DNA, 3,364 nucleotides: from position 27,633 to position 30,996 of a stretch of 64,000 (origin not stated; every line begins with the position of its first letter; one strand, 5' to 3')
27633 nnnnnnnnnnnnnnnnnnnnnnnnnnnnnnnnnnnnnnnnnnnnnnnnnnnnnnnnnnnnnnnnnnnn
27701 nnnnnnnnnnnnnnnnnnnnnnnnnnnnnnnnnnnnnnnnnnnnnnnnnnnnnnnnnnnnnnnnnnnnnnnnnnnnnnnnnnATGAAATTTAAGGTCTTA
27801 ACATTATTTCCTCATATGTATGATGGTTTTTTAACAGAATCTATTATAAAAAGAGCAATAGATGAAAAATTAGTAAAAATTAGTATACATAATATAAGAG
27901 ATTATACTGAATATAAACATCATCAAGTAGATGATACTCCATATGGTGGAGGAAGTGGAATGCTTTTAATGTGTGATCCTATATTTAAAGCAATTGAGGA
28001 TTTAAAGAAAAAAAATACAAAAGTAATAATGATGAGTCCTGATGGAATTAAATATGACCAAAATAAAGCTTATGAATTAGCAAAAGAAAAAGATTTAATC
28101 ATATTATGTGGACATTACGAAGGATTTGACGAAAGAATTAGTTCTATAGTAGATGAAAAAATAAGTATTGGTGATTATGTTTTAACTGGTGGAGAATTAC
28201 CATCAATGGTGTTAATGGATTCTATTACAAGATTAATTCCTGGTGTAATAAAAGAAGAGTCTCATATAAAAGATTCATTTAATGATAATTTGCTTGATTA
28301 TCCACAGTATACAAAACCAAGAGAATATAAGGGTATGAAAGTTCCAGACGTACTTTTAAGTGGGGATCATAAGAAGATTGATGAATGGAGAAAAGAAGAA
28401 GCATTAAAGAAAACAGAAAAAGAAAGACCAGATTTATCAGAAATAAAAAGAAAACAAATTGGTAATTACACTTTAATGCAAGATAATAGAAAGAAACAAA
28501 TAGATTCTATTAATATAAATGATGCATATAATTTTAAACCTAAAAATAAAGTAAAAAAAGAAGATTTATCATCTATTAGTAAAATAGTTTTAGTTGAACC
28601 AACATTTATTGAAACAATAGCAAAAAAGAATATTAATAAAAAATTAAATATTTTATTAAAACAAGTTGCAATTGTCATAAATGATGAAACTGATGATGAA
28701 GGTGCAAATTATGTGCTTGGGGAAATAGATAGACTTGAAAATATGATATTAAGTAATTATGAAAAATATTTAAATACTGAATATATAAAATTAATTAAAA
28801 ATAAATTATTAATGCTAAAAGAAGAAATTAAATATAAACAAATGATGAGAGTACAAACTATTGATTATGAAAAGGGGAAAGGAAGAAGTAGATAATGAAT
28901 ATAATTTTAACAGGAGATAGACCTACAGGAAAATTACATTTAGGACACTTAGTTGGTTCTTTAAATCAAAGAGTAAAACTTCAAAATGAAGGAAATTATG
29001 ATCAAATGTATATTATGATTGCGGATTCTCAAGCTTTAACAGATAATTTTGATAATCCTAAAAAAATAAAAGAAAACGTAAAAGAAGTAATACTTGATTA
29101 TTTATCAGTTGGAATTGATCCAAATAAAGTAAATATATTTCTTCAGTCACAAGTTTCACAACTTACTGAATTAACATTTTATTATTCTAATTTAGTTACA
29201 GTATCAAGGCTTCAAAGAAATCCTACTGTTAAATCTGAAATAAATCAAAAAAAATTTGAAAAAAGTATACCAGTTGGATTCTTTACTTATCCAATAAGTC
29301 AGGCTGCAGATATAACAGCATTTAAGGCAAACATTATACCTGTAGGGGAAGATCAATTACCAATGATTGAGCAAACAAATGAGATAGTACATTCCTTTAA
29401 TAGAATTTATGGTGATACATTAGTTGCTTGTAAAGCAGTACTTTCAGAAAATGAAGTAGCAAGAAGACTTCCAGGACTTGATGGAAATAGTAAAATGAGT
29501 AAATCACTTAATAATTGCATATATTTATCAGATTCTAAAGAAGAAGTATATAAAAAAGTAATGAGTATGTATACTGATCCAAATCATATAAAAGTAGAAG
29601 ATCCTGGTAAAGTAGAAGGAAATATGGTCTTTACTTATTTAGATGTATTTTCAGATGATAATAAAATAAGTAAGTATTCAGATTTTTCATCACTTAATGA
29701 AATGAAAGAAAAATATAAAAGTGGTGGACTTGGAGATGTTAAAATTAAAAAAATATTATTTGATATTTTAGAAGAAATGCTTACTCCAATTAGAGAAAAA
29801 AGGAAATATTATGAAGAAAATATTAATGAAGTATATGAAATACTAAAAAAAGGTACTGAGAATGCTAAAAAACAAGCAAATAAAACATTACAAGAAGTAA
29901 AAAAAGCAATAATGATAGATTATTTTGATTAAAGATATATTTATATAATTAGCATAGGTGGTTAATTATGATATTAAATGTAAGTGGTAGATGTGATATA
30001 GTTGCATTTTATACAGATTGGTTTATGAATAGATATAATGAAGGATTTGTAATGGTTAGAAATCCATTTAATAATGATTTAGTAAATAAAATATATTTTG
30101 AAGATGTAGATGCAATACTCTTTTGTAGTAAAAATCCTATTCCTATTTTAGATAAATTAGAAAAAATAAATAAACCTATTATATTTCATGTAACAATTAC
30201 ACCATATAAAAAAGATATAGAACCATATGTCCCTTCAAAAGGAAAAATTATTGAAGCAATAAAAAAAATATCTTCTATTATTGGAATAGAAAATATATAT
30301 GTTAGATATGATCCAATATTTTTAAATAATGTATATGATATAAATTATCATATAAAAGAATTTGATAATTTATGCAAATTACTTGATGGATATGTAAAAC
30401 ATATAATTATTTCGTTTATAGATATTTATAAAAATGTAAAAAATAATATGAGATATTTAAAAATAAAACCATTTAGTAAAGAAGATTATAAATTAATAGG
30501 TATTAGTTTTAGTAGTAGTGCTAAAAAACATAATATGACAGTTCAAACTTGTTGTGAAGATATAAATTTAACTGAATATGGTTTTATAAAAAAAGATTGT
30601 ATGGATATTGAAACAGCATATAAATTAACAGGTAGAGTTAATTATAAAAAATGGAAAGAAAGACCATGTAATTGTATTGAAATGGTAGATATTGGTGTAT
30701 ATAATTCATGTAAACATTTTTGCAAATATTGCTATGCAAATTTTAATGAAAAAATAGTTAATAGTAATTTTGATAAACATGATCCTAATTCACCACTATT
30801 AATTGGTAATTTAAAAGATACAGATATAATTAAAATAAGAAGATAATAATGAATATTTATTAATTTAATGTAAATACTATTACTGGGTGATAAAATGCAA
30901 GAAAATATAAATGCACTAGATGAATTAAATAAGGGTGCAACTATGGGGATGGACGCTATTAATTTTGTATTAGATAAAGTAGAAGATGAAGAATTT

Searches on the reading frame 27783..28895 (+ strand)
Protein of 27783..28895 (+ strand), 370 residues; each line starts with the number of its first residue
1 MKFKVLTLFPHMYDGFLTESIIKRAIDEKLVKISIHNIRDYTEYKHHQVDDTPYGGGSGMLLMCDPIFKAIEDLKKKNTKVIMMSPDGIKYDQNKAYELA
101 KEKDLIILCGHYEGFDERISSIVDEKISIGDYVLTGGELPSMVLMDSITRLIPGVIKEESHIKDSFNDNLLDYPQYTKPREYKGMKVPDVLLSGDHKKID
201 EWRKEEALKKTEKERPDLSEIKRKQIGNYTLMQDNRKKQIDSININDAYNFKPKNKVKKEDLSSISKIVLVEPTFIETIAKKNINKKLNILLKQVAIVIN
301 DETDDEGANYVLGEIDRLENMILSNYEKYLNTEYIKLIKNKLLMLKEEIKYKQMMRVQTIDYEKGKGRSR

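Call 62: search_protein_families(library=pfam, proteins=[window:27783-28895:+], max_evalue=0.00001)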
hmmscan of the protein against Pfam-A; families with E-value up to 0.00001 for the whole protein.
window:27783-28895:+ (370 aa): 1 family
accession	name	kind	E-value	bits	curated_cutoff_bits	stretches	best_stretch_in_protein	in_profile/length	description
PF01746.26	tRNA_m1G_MT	-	3.6e-66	223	27.3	1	23-216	2-195/195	tRNA (Guanine-1)-methyltransferase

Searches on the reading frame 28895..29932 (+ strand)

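Call 62: search_protein_families(library=pfam, proteins=[window:28895-29932:+], max_evalue=0.00001)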
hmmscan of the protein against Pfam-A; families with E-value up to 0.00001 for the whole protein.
window:28895-29932:+ (345 aa): 1 family
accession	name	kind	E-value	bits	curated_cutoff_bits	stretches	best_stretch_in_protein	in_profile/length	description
PF00579.31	tRNA-synt_1b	-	4.1e-55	187.6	21.1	1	3-296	7-291/292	tRNA synthetases class I (W and Y)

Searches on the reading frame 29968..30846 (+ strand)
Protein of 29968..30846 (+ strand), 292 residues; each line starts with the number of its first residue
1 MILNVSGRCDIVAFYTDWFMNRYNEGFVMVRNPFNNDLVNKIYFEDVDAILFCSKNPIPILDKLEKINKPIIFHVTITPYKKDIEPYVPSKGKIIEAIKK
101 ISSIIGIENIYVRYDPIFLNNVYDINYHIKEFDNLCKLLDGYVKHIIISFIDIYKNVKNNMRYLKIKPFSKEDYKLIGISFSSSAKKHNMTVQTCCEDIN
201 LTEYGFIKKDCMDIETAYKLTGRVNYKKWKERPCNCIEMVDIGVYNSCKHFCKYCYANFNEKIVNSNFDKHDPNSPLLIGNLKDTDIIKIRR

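Call 62: search_protein_families(library=pfam, proteins=[window:29968-30846:+], max_evalue=0.00001)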
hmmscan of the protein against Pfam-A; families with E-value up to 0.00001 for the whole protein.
window:29968-30846:+ (292 aa): 1 family
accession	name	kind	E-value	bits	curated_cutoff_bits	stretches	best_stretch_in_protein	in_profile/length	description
PF08902.16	DUF1848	-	3.7e-87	292.9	30.5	1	2-257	1-262/262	Domain of unknown function (DUF1848)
